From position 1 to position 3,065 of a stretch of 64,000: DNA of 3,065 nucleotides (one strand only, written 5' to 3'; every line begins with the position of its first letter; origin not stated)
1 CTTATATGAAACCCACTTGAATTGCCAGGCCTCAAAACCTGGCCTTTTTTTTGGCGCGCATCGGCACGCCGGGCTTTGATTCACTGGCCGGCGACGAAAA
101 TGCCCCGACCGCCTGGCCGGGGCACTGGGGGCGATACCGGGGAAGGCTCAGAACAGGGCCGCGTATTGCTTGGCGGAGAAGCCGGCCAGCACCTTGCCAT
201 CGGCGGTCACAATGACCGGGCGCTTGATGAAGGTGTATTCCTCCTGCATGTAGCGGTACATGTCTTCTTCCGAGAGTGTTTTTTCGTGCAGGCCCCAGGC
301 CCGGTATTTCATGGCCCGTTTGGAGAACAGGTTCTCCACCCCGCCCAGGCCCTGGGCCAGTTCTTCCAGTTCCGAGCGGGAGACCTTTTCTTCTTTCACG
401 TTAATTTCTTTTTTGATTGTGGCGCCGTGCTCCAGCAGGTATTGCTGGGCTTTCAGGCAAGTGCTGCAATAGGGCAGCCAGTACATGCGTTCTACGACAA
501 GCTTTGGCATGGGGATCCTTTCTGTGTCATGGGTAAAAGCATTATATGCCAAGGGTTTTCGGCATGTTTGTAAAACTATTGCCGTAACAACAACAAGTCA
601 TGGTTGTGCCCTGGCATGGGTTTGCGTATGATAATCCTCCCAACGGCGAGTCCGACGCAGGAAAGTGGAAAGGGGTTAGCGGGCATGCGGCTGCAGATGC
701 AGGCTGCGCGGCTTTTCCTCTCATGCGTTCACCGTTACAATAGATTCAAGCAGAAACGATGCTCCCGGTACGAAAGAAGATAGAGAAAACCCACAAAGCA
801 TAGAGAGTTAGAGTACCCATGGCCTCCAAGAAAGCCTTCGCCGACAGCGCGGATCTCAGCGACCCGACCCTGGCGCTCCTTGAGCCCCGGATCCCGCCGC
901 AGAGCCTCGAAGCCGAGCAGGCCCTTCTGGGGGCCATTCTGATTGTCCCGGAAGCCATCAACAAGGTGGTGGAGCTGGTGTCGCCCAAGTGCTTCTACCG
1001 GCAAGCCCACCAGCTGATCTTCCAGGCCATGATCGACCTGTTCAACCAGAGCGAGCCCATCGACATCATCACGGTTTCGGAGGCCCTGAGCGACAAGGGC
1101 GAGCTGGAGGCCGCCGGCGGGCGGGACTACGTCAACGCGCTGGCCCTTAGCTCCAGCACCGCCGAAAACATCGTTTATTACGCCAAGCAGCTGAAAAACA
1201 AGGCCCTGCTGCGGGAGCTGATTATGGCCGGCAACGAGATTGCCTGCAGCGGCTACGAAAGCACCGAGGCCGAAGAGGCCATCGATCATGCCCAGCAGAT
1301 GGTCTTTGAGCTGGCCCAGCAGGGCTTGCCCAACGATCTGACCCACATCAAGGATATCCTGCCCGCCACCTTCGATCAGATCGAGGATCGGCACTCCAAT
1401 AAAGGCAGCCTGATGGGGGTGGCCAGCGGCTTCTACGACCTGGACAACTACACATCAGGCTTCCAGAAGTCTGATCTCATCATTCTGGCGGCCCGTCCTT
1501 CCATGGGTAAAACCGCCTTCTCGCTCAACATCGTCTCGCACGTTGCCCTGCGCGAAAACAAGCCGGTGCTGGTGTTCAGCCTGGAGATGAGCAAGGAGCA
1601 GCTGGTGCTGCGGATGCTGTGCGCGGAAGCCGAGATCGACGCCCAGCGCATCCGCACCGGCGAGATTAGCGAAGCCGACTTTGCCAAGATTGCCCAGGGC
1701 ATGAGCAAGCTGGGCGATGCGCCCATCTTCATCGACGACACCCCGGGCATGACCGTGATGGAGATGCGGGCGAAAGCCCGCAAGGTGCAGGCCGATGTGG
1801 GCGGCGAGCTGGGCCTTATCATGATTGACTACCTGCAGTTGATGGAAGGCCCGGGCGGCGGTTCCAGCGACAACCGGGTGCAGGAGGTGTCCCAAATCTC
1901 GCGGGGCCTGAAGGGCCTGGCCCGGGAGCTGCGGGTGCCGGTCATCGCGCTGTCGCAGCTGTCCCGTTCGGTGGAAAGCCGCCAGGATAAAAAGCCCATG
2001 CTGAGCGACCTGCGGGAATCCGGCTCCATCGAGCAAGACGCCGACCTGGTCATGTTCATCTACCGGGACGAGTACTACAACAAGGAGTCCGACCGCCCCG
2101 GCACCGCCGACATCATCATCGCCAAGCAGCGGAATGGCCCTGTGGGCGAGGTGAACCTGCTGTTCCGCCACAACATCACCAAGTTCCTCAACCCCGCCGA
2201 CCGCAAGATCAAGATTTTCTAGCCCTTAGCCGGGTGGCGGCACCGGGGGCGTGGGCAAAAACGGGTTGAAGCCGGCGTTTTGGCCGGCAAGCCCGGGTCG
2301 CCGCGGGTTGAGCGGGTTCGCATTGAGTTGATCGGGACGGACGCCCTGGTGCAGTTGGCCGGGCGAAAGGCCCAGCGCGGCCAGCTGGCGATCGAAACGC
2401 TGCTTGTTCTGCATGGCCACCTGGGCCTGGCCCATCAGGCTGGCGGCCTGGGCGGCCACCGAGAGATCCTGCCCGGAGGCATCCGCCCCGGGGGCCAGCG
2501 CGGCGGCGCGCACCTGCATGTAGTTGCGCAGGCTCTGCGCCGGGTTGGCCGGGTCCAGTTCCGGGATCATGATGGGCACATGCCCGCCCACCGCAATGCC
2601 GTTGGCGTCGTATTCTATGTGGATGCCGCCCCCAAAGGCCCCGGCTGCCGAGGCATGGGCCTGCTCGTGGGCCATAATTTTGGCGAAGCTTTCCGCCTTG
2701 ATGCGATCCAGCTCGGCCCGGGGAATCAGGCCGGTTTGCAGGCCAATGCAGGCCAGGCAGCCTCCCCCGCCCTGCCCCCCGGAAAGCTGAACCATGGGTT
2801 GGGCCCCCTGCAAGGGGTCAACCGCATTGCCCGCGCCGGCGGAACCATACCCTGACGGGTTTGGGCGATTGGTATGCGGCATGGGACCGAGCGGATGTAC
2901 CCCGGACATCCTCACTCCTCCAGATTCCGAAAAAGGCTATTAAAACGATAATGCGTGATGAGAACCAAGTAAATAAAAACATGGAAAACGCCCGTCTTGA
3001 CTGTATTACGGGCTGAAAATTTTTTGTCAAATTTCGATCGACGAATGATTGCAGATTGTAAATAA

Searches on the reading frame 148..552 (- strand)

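Call 17: search_protein_families(library=pfam, proteins=[window:148-552:-], max_evalue=0.001)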
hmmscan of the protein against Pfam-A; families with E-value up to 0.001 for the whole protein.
window:148-552:- (134 aa): 2 families
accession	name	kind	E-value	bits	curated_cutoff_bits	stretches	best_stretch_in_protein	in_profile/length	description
PF03960.21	ArsC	-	3.7e-15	56.4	24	1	24-132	1-78/79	ArsC family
PF00462.30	Glutaredoxin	-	4.3e-06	27.3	22.9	1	23-66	3-45/60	Glutaredoxin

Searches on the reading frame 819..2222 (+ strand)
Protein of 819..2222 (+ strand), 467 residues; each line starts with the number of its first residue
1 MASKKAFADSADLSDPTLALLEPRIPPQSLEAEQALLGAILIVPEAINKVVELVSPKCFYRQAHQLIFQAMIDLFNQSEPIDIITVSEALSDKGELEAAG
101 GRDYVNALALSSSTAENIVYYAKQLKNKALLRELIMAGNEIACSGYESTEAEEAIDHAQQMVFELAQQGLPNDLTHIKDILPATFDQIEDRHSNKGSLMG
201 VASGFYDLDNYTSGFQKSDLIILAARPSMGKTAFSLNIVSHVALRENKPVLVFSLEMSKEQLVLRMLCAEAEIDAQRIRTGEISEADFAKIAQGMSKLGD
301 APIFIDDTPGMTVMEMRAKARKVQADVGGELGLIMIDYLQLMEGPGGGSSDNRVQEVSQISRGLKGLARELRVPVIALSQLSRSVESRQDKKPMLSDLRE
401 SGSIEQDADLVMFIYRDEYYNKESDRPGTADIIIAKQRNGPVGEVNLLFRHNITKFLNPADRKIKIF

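Call 17: search_protein_families(library=pfam, proteins=[window:819-2222:+], max_evalue=0.001)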
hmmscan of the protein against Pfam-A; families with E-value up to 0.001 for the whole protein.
window:819-2222:+ (467 aa): 4 families
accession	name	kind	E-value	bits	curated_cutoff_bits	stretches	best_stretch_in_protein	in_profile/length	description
PF03796.21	DnaB_C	-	9e-114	379.6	27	1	200-457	1-254/255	DnaB-like helicase C terminal domain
PF00772.26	DnaB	-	6.4e-33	113.3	23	1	26-126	2-102/103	DnaB-like helicase N terminal domain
PF13481.12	AAA_25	-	2.9e-12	47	27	1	216-381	31-190/195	AAA domain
PF20307.4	divDNAB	-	6.8e-06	25.4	26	1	180-360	39-232/356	Divergent DnaB-like ATPase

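Call 34: find_homologous_proteins(query=window:819-2219:+, max_evalue=1e-100)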
Query window:819-2219:+ (467 aa): 7394 proteins with E <= 1e-100 among 8000 candidates; the best 120 are listed.
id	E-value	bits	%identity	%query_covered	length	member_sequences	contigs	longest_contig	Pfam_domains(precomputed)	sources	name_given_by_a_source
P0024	0.0e+0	1009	100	100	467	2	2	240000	PF03796.22,PF20307.5,PF00772.27,PF13481.13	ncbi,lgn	-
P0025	6.6e-250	847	84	98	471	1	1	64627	PF03796.22,PF00772.27,PF13481.13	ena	-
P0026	2.1e-225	767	75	100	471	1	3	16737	PF03796.22,PF00772.27,PF13481.13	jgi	jgi:replicative DNA helicase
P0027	2.5e-225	766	75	100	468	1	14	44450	PF03796.22,PF00772.27,PF13481.13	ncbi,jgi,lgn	ncbi:MAG TPA: replicative DNA helicase [Oculatellaceae cyanobacterium]|jgi:replicative DNA helicase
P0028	4.1e-224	762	75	100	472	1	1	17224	PF03796.22,PF00772.27,PF13481.13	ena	-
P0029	1.3e-223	761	74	100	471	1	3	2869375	PF03796.22,PF00772.27,PF13481.13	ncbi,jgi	jgi:replicative DNA helicase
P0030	1.6e-223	760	74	100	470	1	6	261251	PF03796.22,PF00772.27,PF13481.13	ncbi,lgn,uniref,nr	ncbi:replicative DNA helicase [Vampirovibrio chlorellavorus]|uniref:replicative DNA helicase n=1 Tax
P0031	2.5e-223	760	74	100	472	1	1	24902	PF03796.22,PF00772.27,PF13481.13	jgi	jgi:replicative DNA helicase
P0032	3.5e-223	759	74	100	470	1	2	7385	PF03796.22,PF00772.27,PF13481.13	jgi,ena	-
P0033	6.0e-223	758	74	100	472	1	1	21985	PF03796.22,PF00772.27,PF13481.13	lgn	-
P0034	7.3e-223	758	74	100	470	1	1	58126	PF03796.22,PF00772.27,PF13481.13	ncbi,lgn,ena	-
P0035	2.5e-222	756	74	100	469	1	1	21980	PF03796.22,PF00772.27,PF13481.13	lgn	-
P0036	1.0e-221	754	74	100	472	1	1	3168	PF03796.22,PF00772.27,PF13481.13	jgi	jgi:replicative DNA helicase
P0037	2.0e-221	753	73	100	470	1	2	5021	PF03796.22,PF00772.27,PF13481.13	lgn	-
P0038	2.4e-221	753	73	100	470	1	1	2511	PF03796.22,PF00772.27,PF13481.13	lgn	-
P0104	2.3e-198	678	70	95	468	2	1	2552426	PF03796.22,PF00772.27,PF13481.13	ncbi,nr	ncbi:MAG: replicative DNA helicase [Vampirovibrionales bacterium]|nr:replicative DNA helicase [Vampi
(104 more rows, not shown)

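Call 35: find_encoding_contigs(protein=P0030, flank=10000, max_places=2)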
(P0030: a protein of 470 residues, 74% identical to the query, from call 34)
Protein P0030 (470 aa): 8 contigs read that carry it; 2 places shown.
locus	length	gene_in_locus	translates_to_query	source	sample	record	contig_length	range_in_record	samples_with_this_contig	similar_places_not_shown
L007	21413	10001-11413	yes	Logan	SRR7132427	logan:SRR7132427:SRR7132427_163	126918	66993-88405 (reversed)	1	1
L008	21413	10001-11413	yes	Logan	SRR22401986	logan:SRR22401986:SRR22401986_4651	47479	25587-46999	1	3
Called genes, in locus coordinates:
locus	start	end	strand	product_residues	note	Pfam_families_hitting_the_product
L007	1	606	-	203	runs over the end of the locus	-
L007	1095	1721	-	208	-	PF02481:DNA_processg_A (weak)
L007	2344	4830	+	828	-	PF00580:UvrD-helicase, PF13245:AAA_19, PF13361:UvrD_C, PF13538:UvrD_C_2 (weak), PF21196:PcrA_UvrD_tudor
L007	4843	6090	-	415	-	PF00072:Response_reg (weak), PF07228:SpoIIE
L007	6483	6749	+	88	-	-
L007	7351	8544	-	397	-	PF02670:DXP_reductoisom, PF08436:DXP_redisom_C, PF13288:DXPR_C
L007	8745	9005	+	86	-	-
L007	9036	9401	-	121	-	PF00462:Glutaredoxin (faint), PF03960:ArsC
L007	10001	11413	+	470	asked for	PF00772:DnaB, PF03796:DnaB_C, PF13481:AAA_25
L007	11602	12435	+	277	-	PF05175:MTS (faint), PF02390:Methyltransf_4 (weak), PF08241:Methyltransf_11 (faint), PF08242:Methyltransf_12, PF13649:Methyltransf_25, PF13847:Methyltransf_31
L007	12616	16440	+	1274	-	PF12773:DZR, PF13240:Zn_Ribbon_1 (faint), PF13191:AAA_16 (weak), PF13428:TPR_14 (faint), PF17874:TPR_MalT (weak)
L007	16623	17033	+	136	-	-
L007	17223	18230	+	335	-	-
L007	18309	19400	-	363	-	PF03372:Exo_endo_phos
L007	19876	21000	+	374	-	PF00155:Aminotran_1_2, PF00266:Aminotran_5 (weak), PF01041:DegT_DnrJ_EryC1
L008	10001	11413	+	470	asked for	PF00772:DnaB, PF03796:DnaB_C, PF13481:AAA_25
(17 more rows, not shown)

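Call 36: find_encoding_contigs(protein=P0027, flank=10000, max_places=2)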
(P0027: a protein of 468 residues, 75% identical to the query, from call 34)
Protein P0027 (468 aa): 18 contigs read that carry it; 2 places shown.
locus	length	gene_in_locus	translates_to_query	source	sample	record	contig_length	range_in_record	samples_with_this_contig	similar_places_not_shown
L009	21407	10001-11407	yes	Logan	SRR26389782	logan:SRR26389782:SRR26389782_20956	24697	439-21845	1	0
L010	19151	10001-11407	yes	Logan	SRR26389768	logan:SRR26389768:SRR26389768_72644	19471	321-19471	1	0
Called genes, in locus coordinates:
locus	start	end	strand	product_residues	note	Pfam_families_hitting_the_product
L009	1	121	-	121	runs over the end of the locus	PF12844:HTH_19, PF13560:HTH_31, PF01381:HTH_3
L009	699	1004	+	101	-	-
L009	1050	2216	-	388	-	PF00589:Phage_integrase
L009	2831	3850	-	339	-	PF08100:Dimerisation, PF13489:Methyltransf_23 (weak), PF00891:Methyltransf_2, PF01209:Ubie_methyltran (faint), PF13847:Methyltransf_31 (weak), PF08241:Methyltransf_11, PF08242:Methyltransf_12 (weak), PF13649:Methyltransf_25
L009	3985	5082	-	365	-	PF03462:PCRF, PF00472:RF-1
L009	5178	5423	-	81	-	PF01197:Ribosomal_L31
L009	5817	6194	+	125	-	-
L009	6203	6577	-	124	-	PF00903:Glyoxalase, PF12681:Glyoxalase_2 (weak), PF13669:Glyoxalase_4 (weak)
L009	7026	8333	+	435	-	PF00224:PK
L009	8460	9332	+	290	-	-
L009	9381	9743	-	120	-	PF00462:Glutaredoxin (faint), PF03960:ArsC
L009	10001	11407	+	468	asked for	PF00772:DnaB, PF03796:DnaB_C, PF13481:AAA_25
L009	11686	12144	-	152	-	PF03641:Lysine_decarbox, PF18306:LDcluster4 (weak)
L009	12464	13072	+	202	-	-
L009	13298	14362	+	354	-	PF02729:OTCace_N, PF00185:OTCace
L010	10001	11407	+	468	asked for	PF00772:DnaB, PF03796:DnaB_C, PF13481:AAA_25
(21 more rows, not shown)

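Call 37: find_encoding_contigs(protein=P0104, flank=10000, max_places=1)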
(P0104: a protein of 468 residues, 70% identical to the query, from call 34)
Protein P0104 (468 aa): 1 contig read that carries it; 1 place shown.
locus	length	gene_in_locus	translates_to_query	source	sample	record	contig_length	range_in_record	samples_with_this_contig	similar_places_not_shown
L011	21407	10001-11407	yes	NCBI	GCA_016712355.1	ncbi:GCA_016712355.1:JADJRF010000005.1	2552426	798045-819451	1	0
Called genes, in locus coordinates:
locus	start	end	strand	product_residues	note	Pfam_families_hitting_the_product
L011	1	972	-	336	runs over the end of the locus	PF00005:ABC_tran, PF13304:AAA_21 (weak), PF08352:oligo_HPY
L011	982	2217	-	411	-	PF00579:tRNA-synt_1b, PF22421:SYY_C-terminal (weak), PF01479:S4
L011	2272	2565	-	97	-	-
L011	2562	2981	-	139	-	PF08780:NTase_sub_bind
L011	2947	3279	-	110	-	PF01909:NTP_transf_2, PF18765:Polbeta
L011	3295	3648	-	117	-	-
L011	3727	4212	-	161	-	-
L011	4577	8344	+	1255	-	PF02463:SMC_N, PF13175:AAA_15, PF13555:AAA_29 (faint), PF06470:SMC_hinge, PF13304:AAA_21 (weak)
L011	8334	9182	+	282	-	PF02616:SMC_ScpA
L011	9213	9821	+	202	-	PF04079:SMC_ScpB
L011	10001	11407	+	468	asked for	PF00772:DnaB, PF03796:DnaB_C, PF13481:AAA_25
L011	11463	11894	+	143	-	-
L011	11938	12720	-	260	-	PF00036:EF-hand_1 (faint), PF13202:EF-hand_5 (faint), PF13405:EF-hand_6 (faint)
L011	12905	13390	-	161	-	PF07811:TadE (weak)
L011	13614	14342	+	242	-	-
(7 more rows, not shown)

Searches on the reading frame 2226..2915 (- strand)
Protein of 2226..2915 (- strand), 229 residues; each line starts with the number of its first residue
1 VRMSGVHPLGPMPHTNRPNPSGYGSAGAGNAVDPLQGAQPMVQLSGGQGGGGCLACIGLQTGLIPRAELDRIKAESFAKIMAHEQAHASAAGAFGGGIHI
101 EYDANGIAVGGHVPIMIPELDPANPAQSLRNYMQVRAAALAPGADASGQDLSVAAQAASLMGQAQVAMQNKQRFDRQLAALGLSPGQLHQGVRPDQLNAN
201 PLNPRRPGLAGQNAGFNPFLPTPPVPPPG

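Call 3: search_protein_families(library=pfam, proteins=[window:2226-2915:-], max_evalue=1)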
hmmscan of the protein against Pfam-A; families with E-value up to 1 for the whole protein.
window:2226-2915:- (229 aa): 1 family
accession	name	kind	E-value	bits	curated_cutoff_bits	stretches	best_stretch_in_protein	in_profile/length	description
PF12118.13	SprA-related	-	8.1e-09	35.7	27.3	1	78-169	197-290/335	SprA-related family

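Call 45: search_protein_families(library=ncbifam, proteins=[window:2226-2912:-], max_evalue=0.1)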
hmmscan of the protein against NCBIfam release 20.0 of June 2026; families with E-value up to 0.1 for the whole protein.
window:2226-2912:- (228 aa): 1 family
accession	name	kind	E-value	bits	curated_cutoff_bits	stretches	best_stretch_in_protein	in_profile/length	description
NF001956.0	PRK00733.3-1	equivalog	0.013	14.2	1321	1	58-168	163-270/704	sodium-translocating pyrophosphatase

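Call 91: search_protein_families(library=phrogs, proteins=[window:2226-2912:-], max_evalue=0.01)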
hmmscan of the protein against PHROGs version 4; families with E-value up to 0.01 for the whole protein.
window:2226-2912:- (228 aa): 0 families
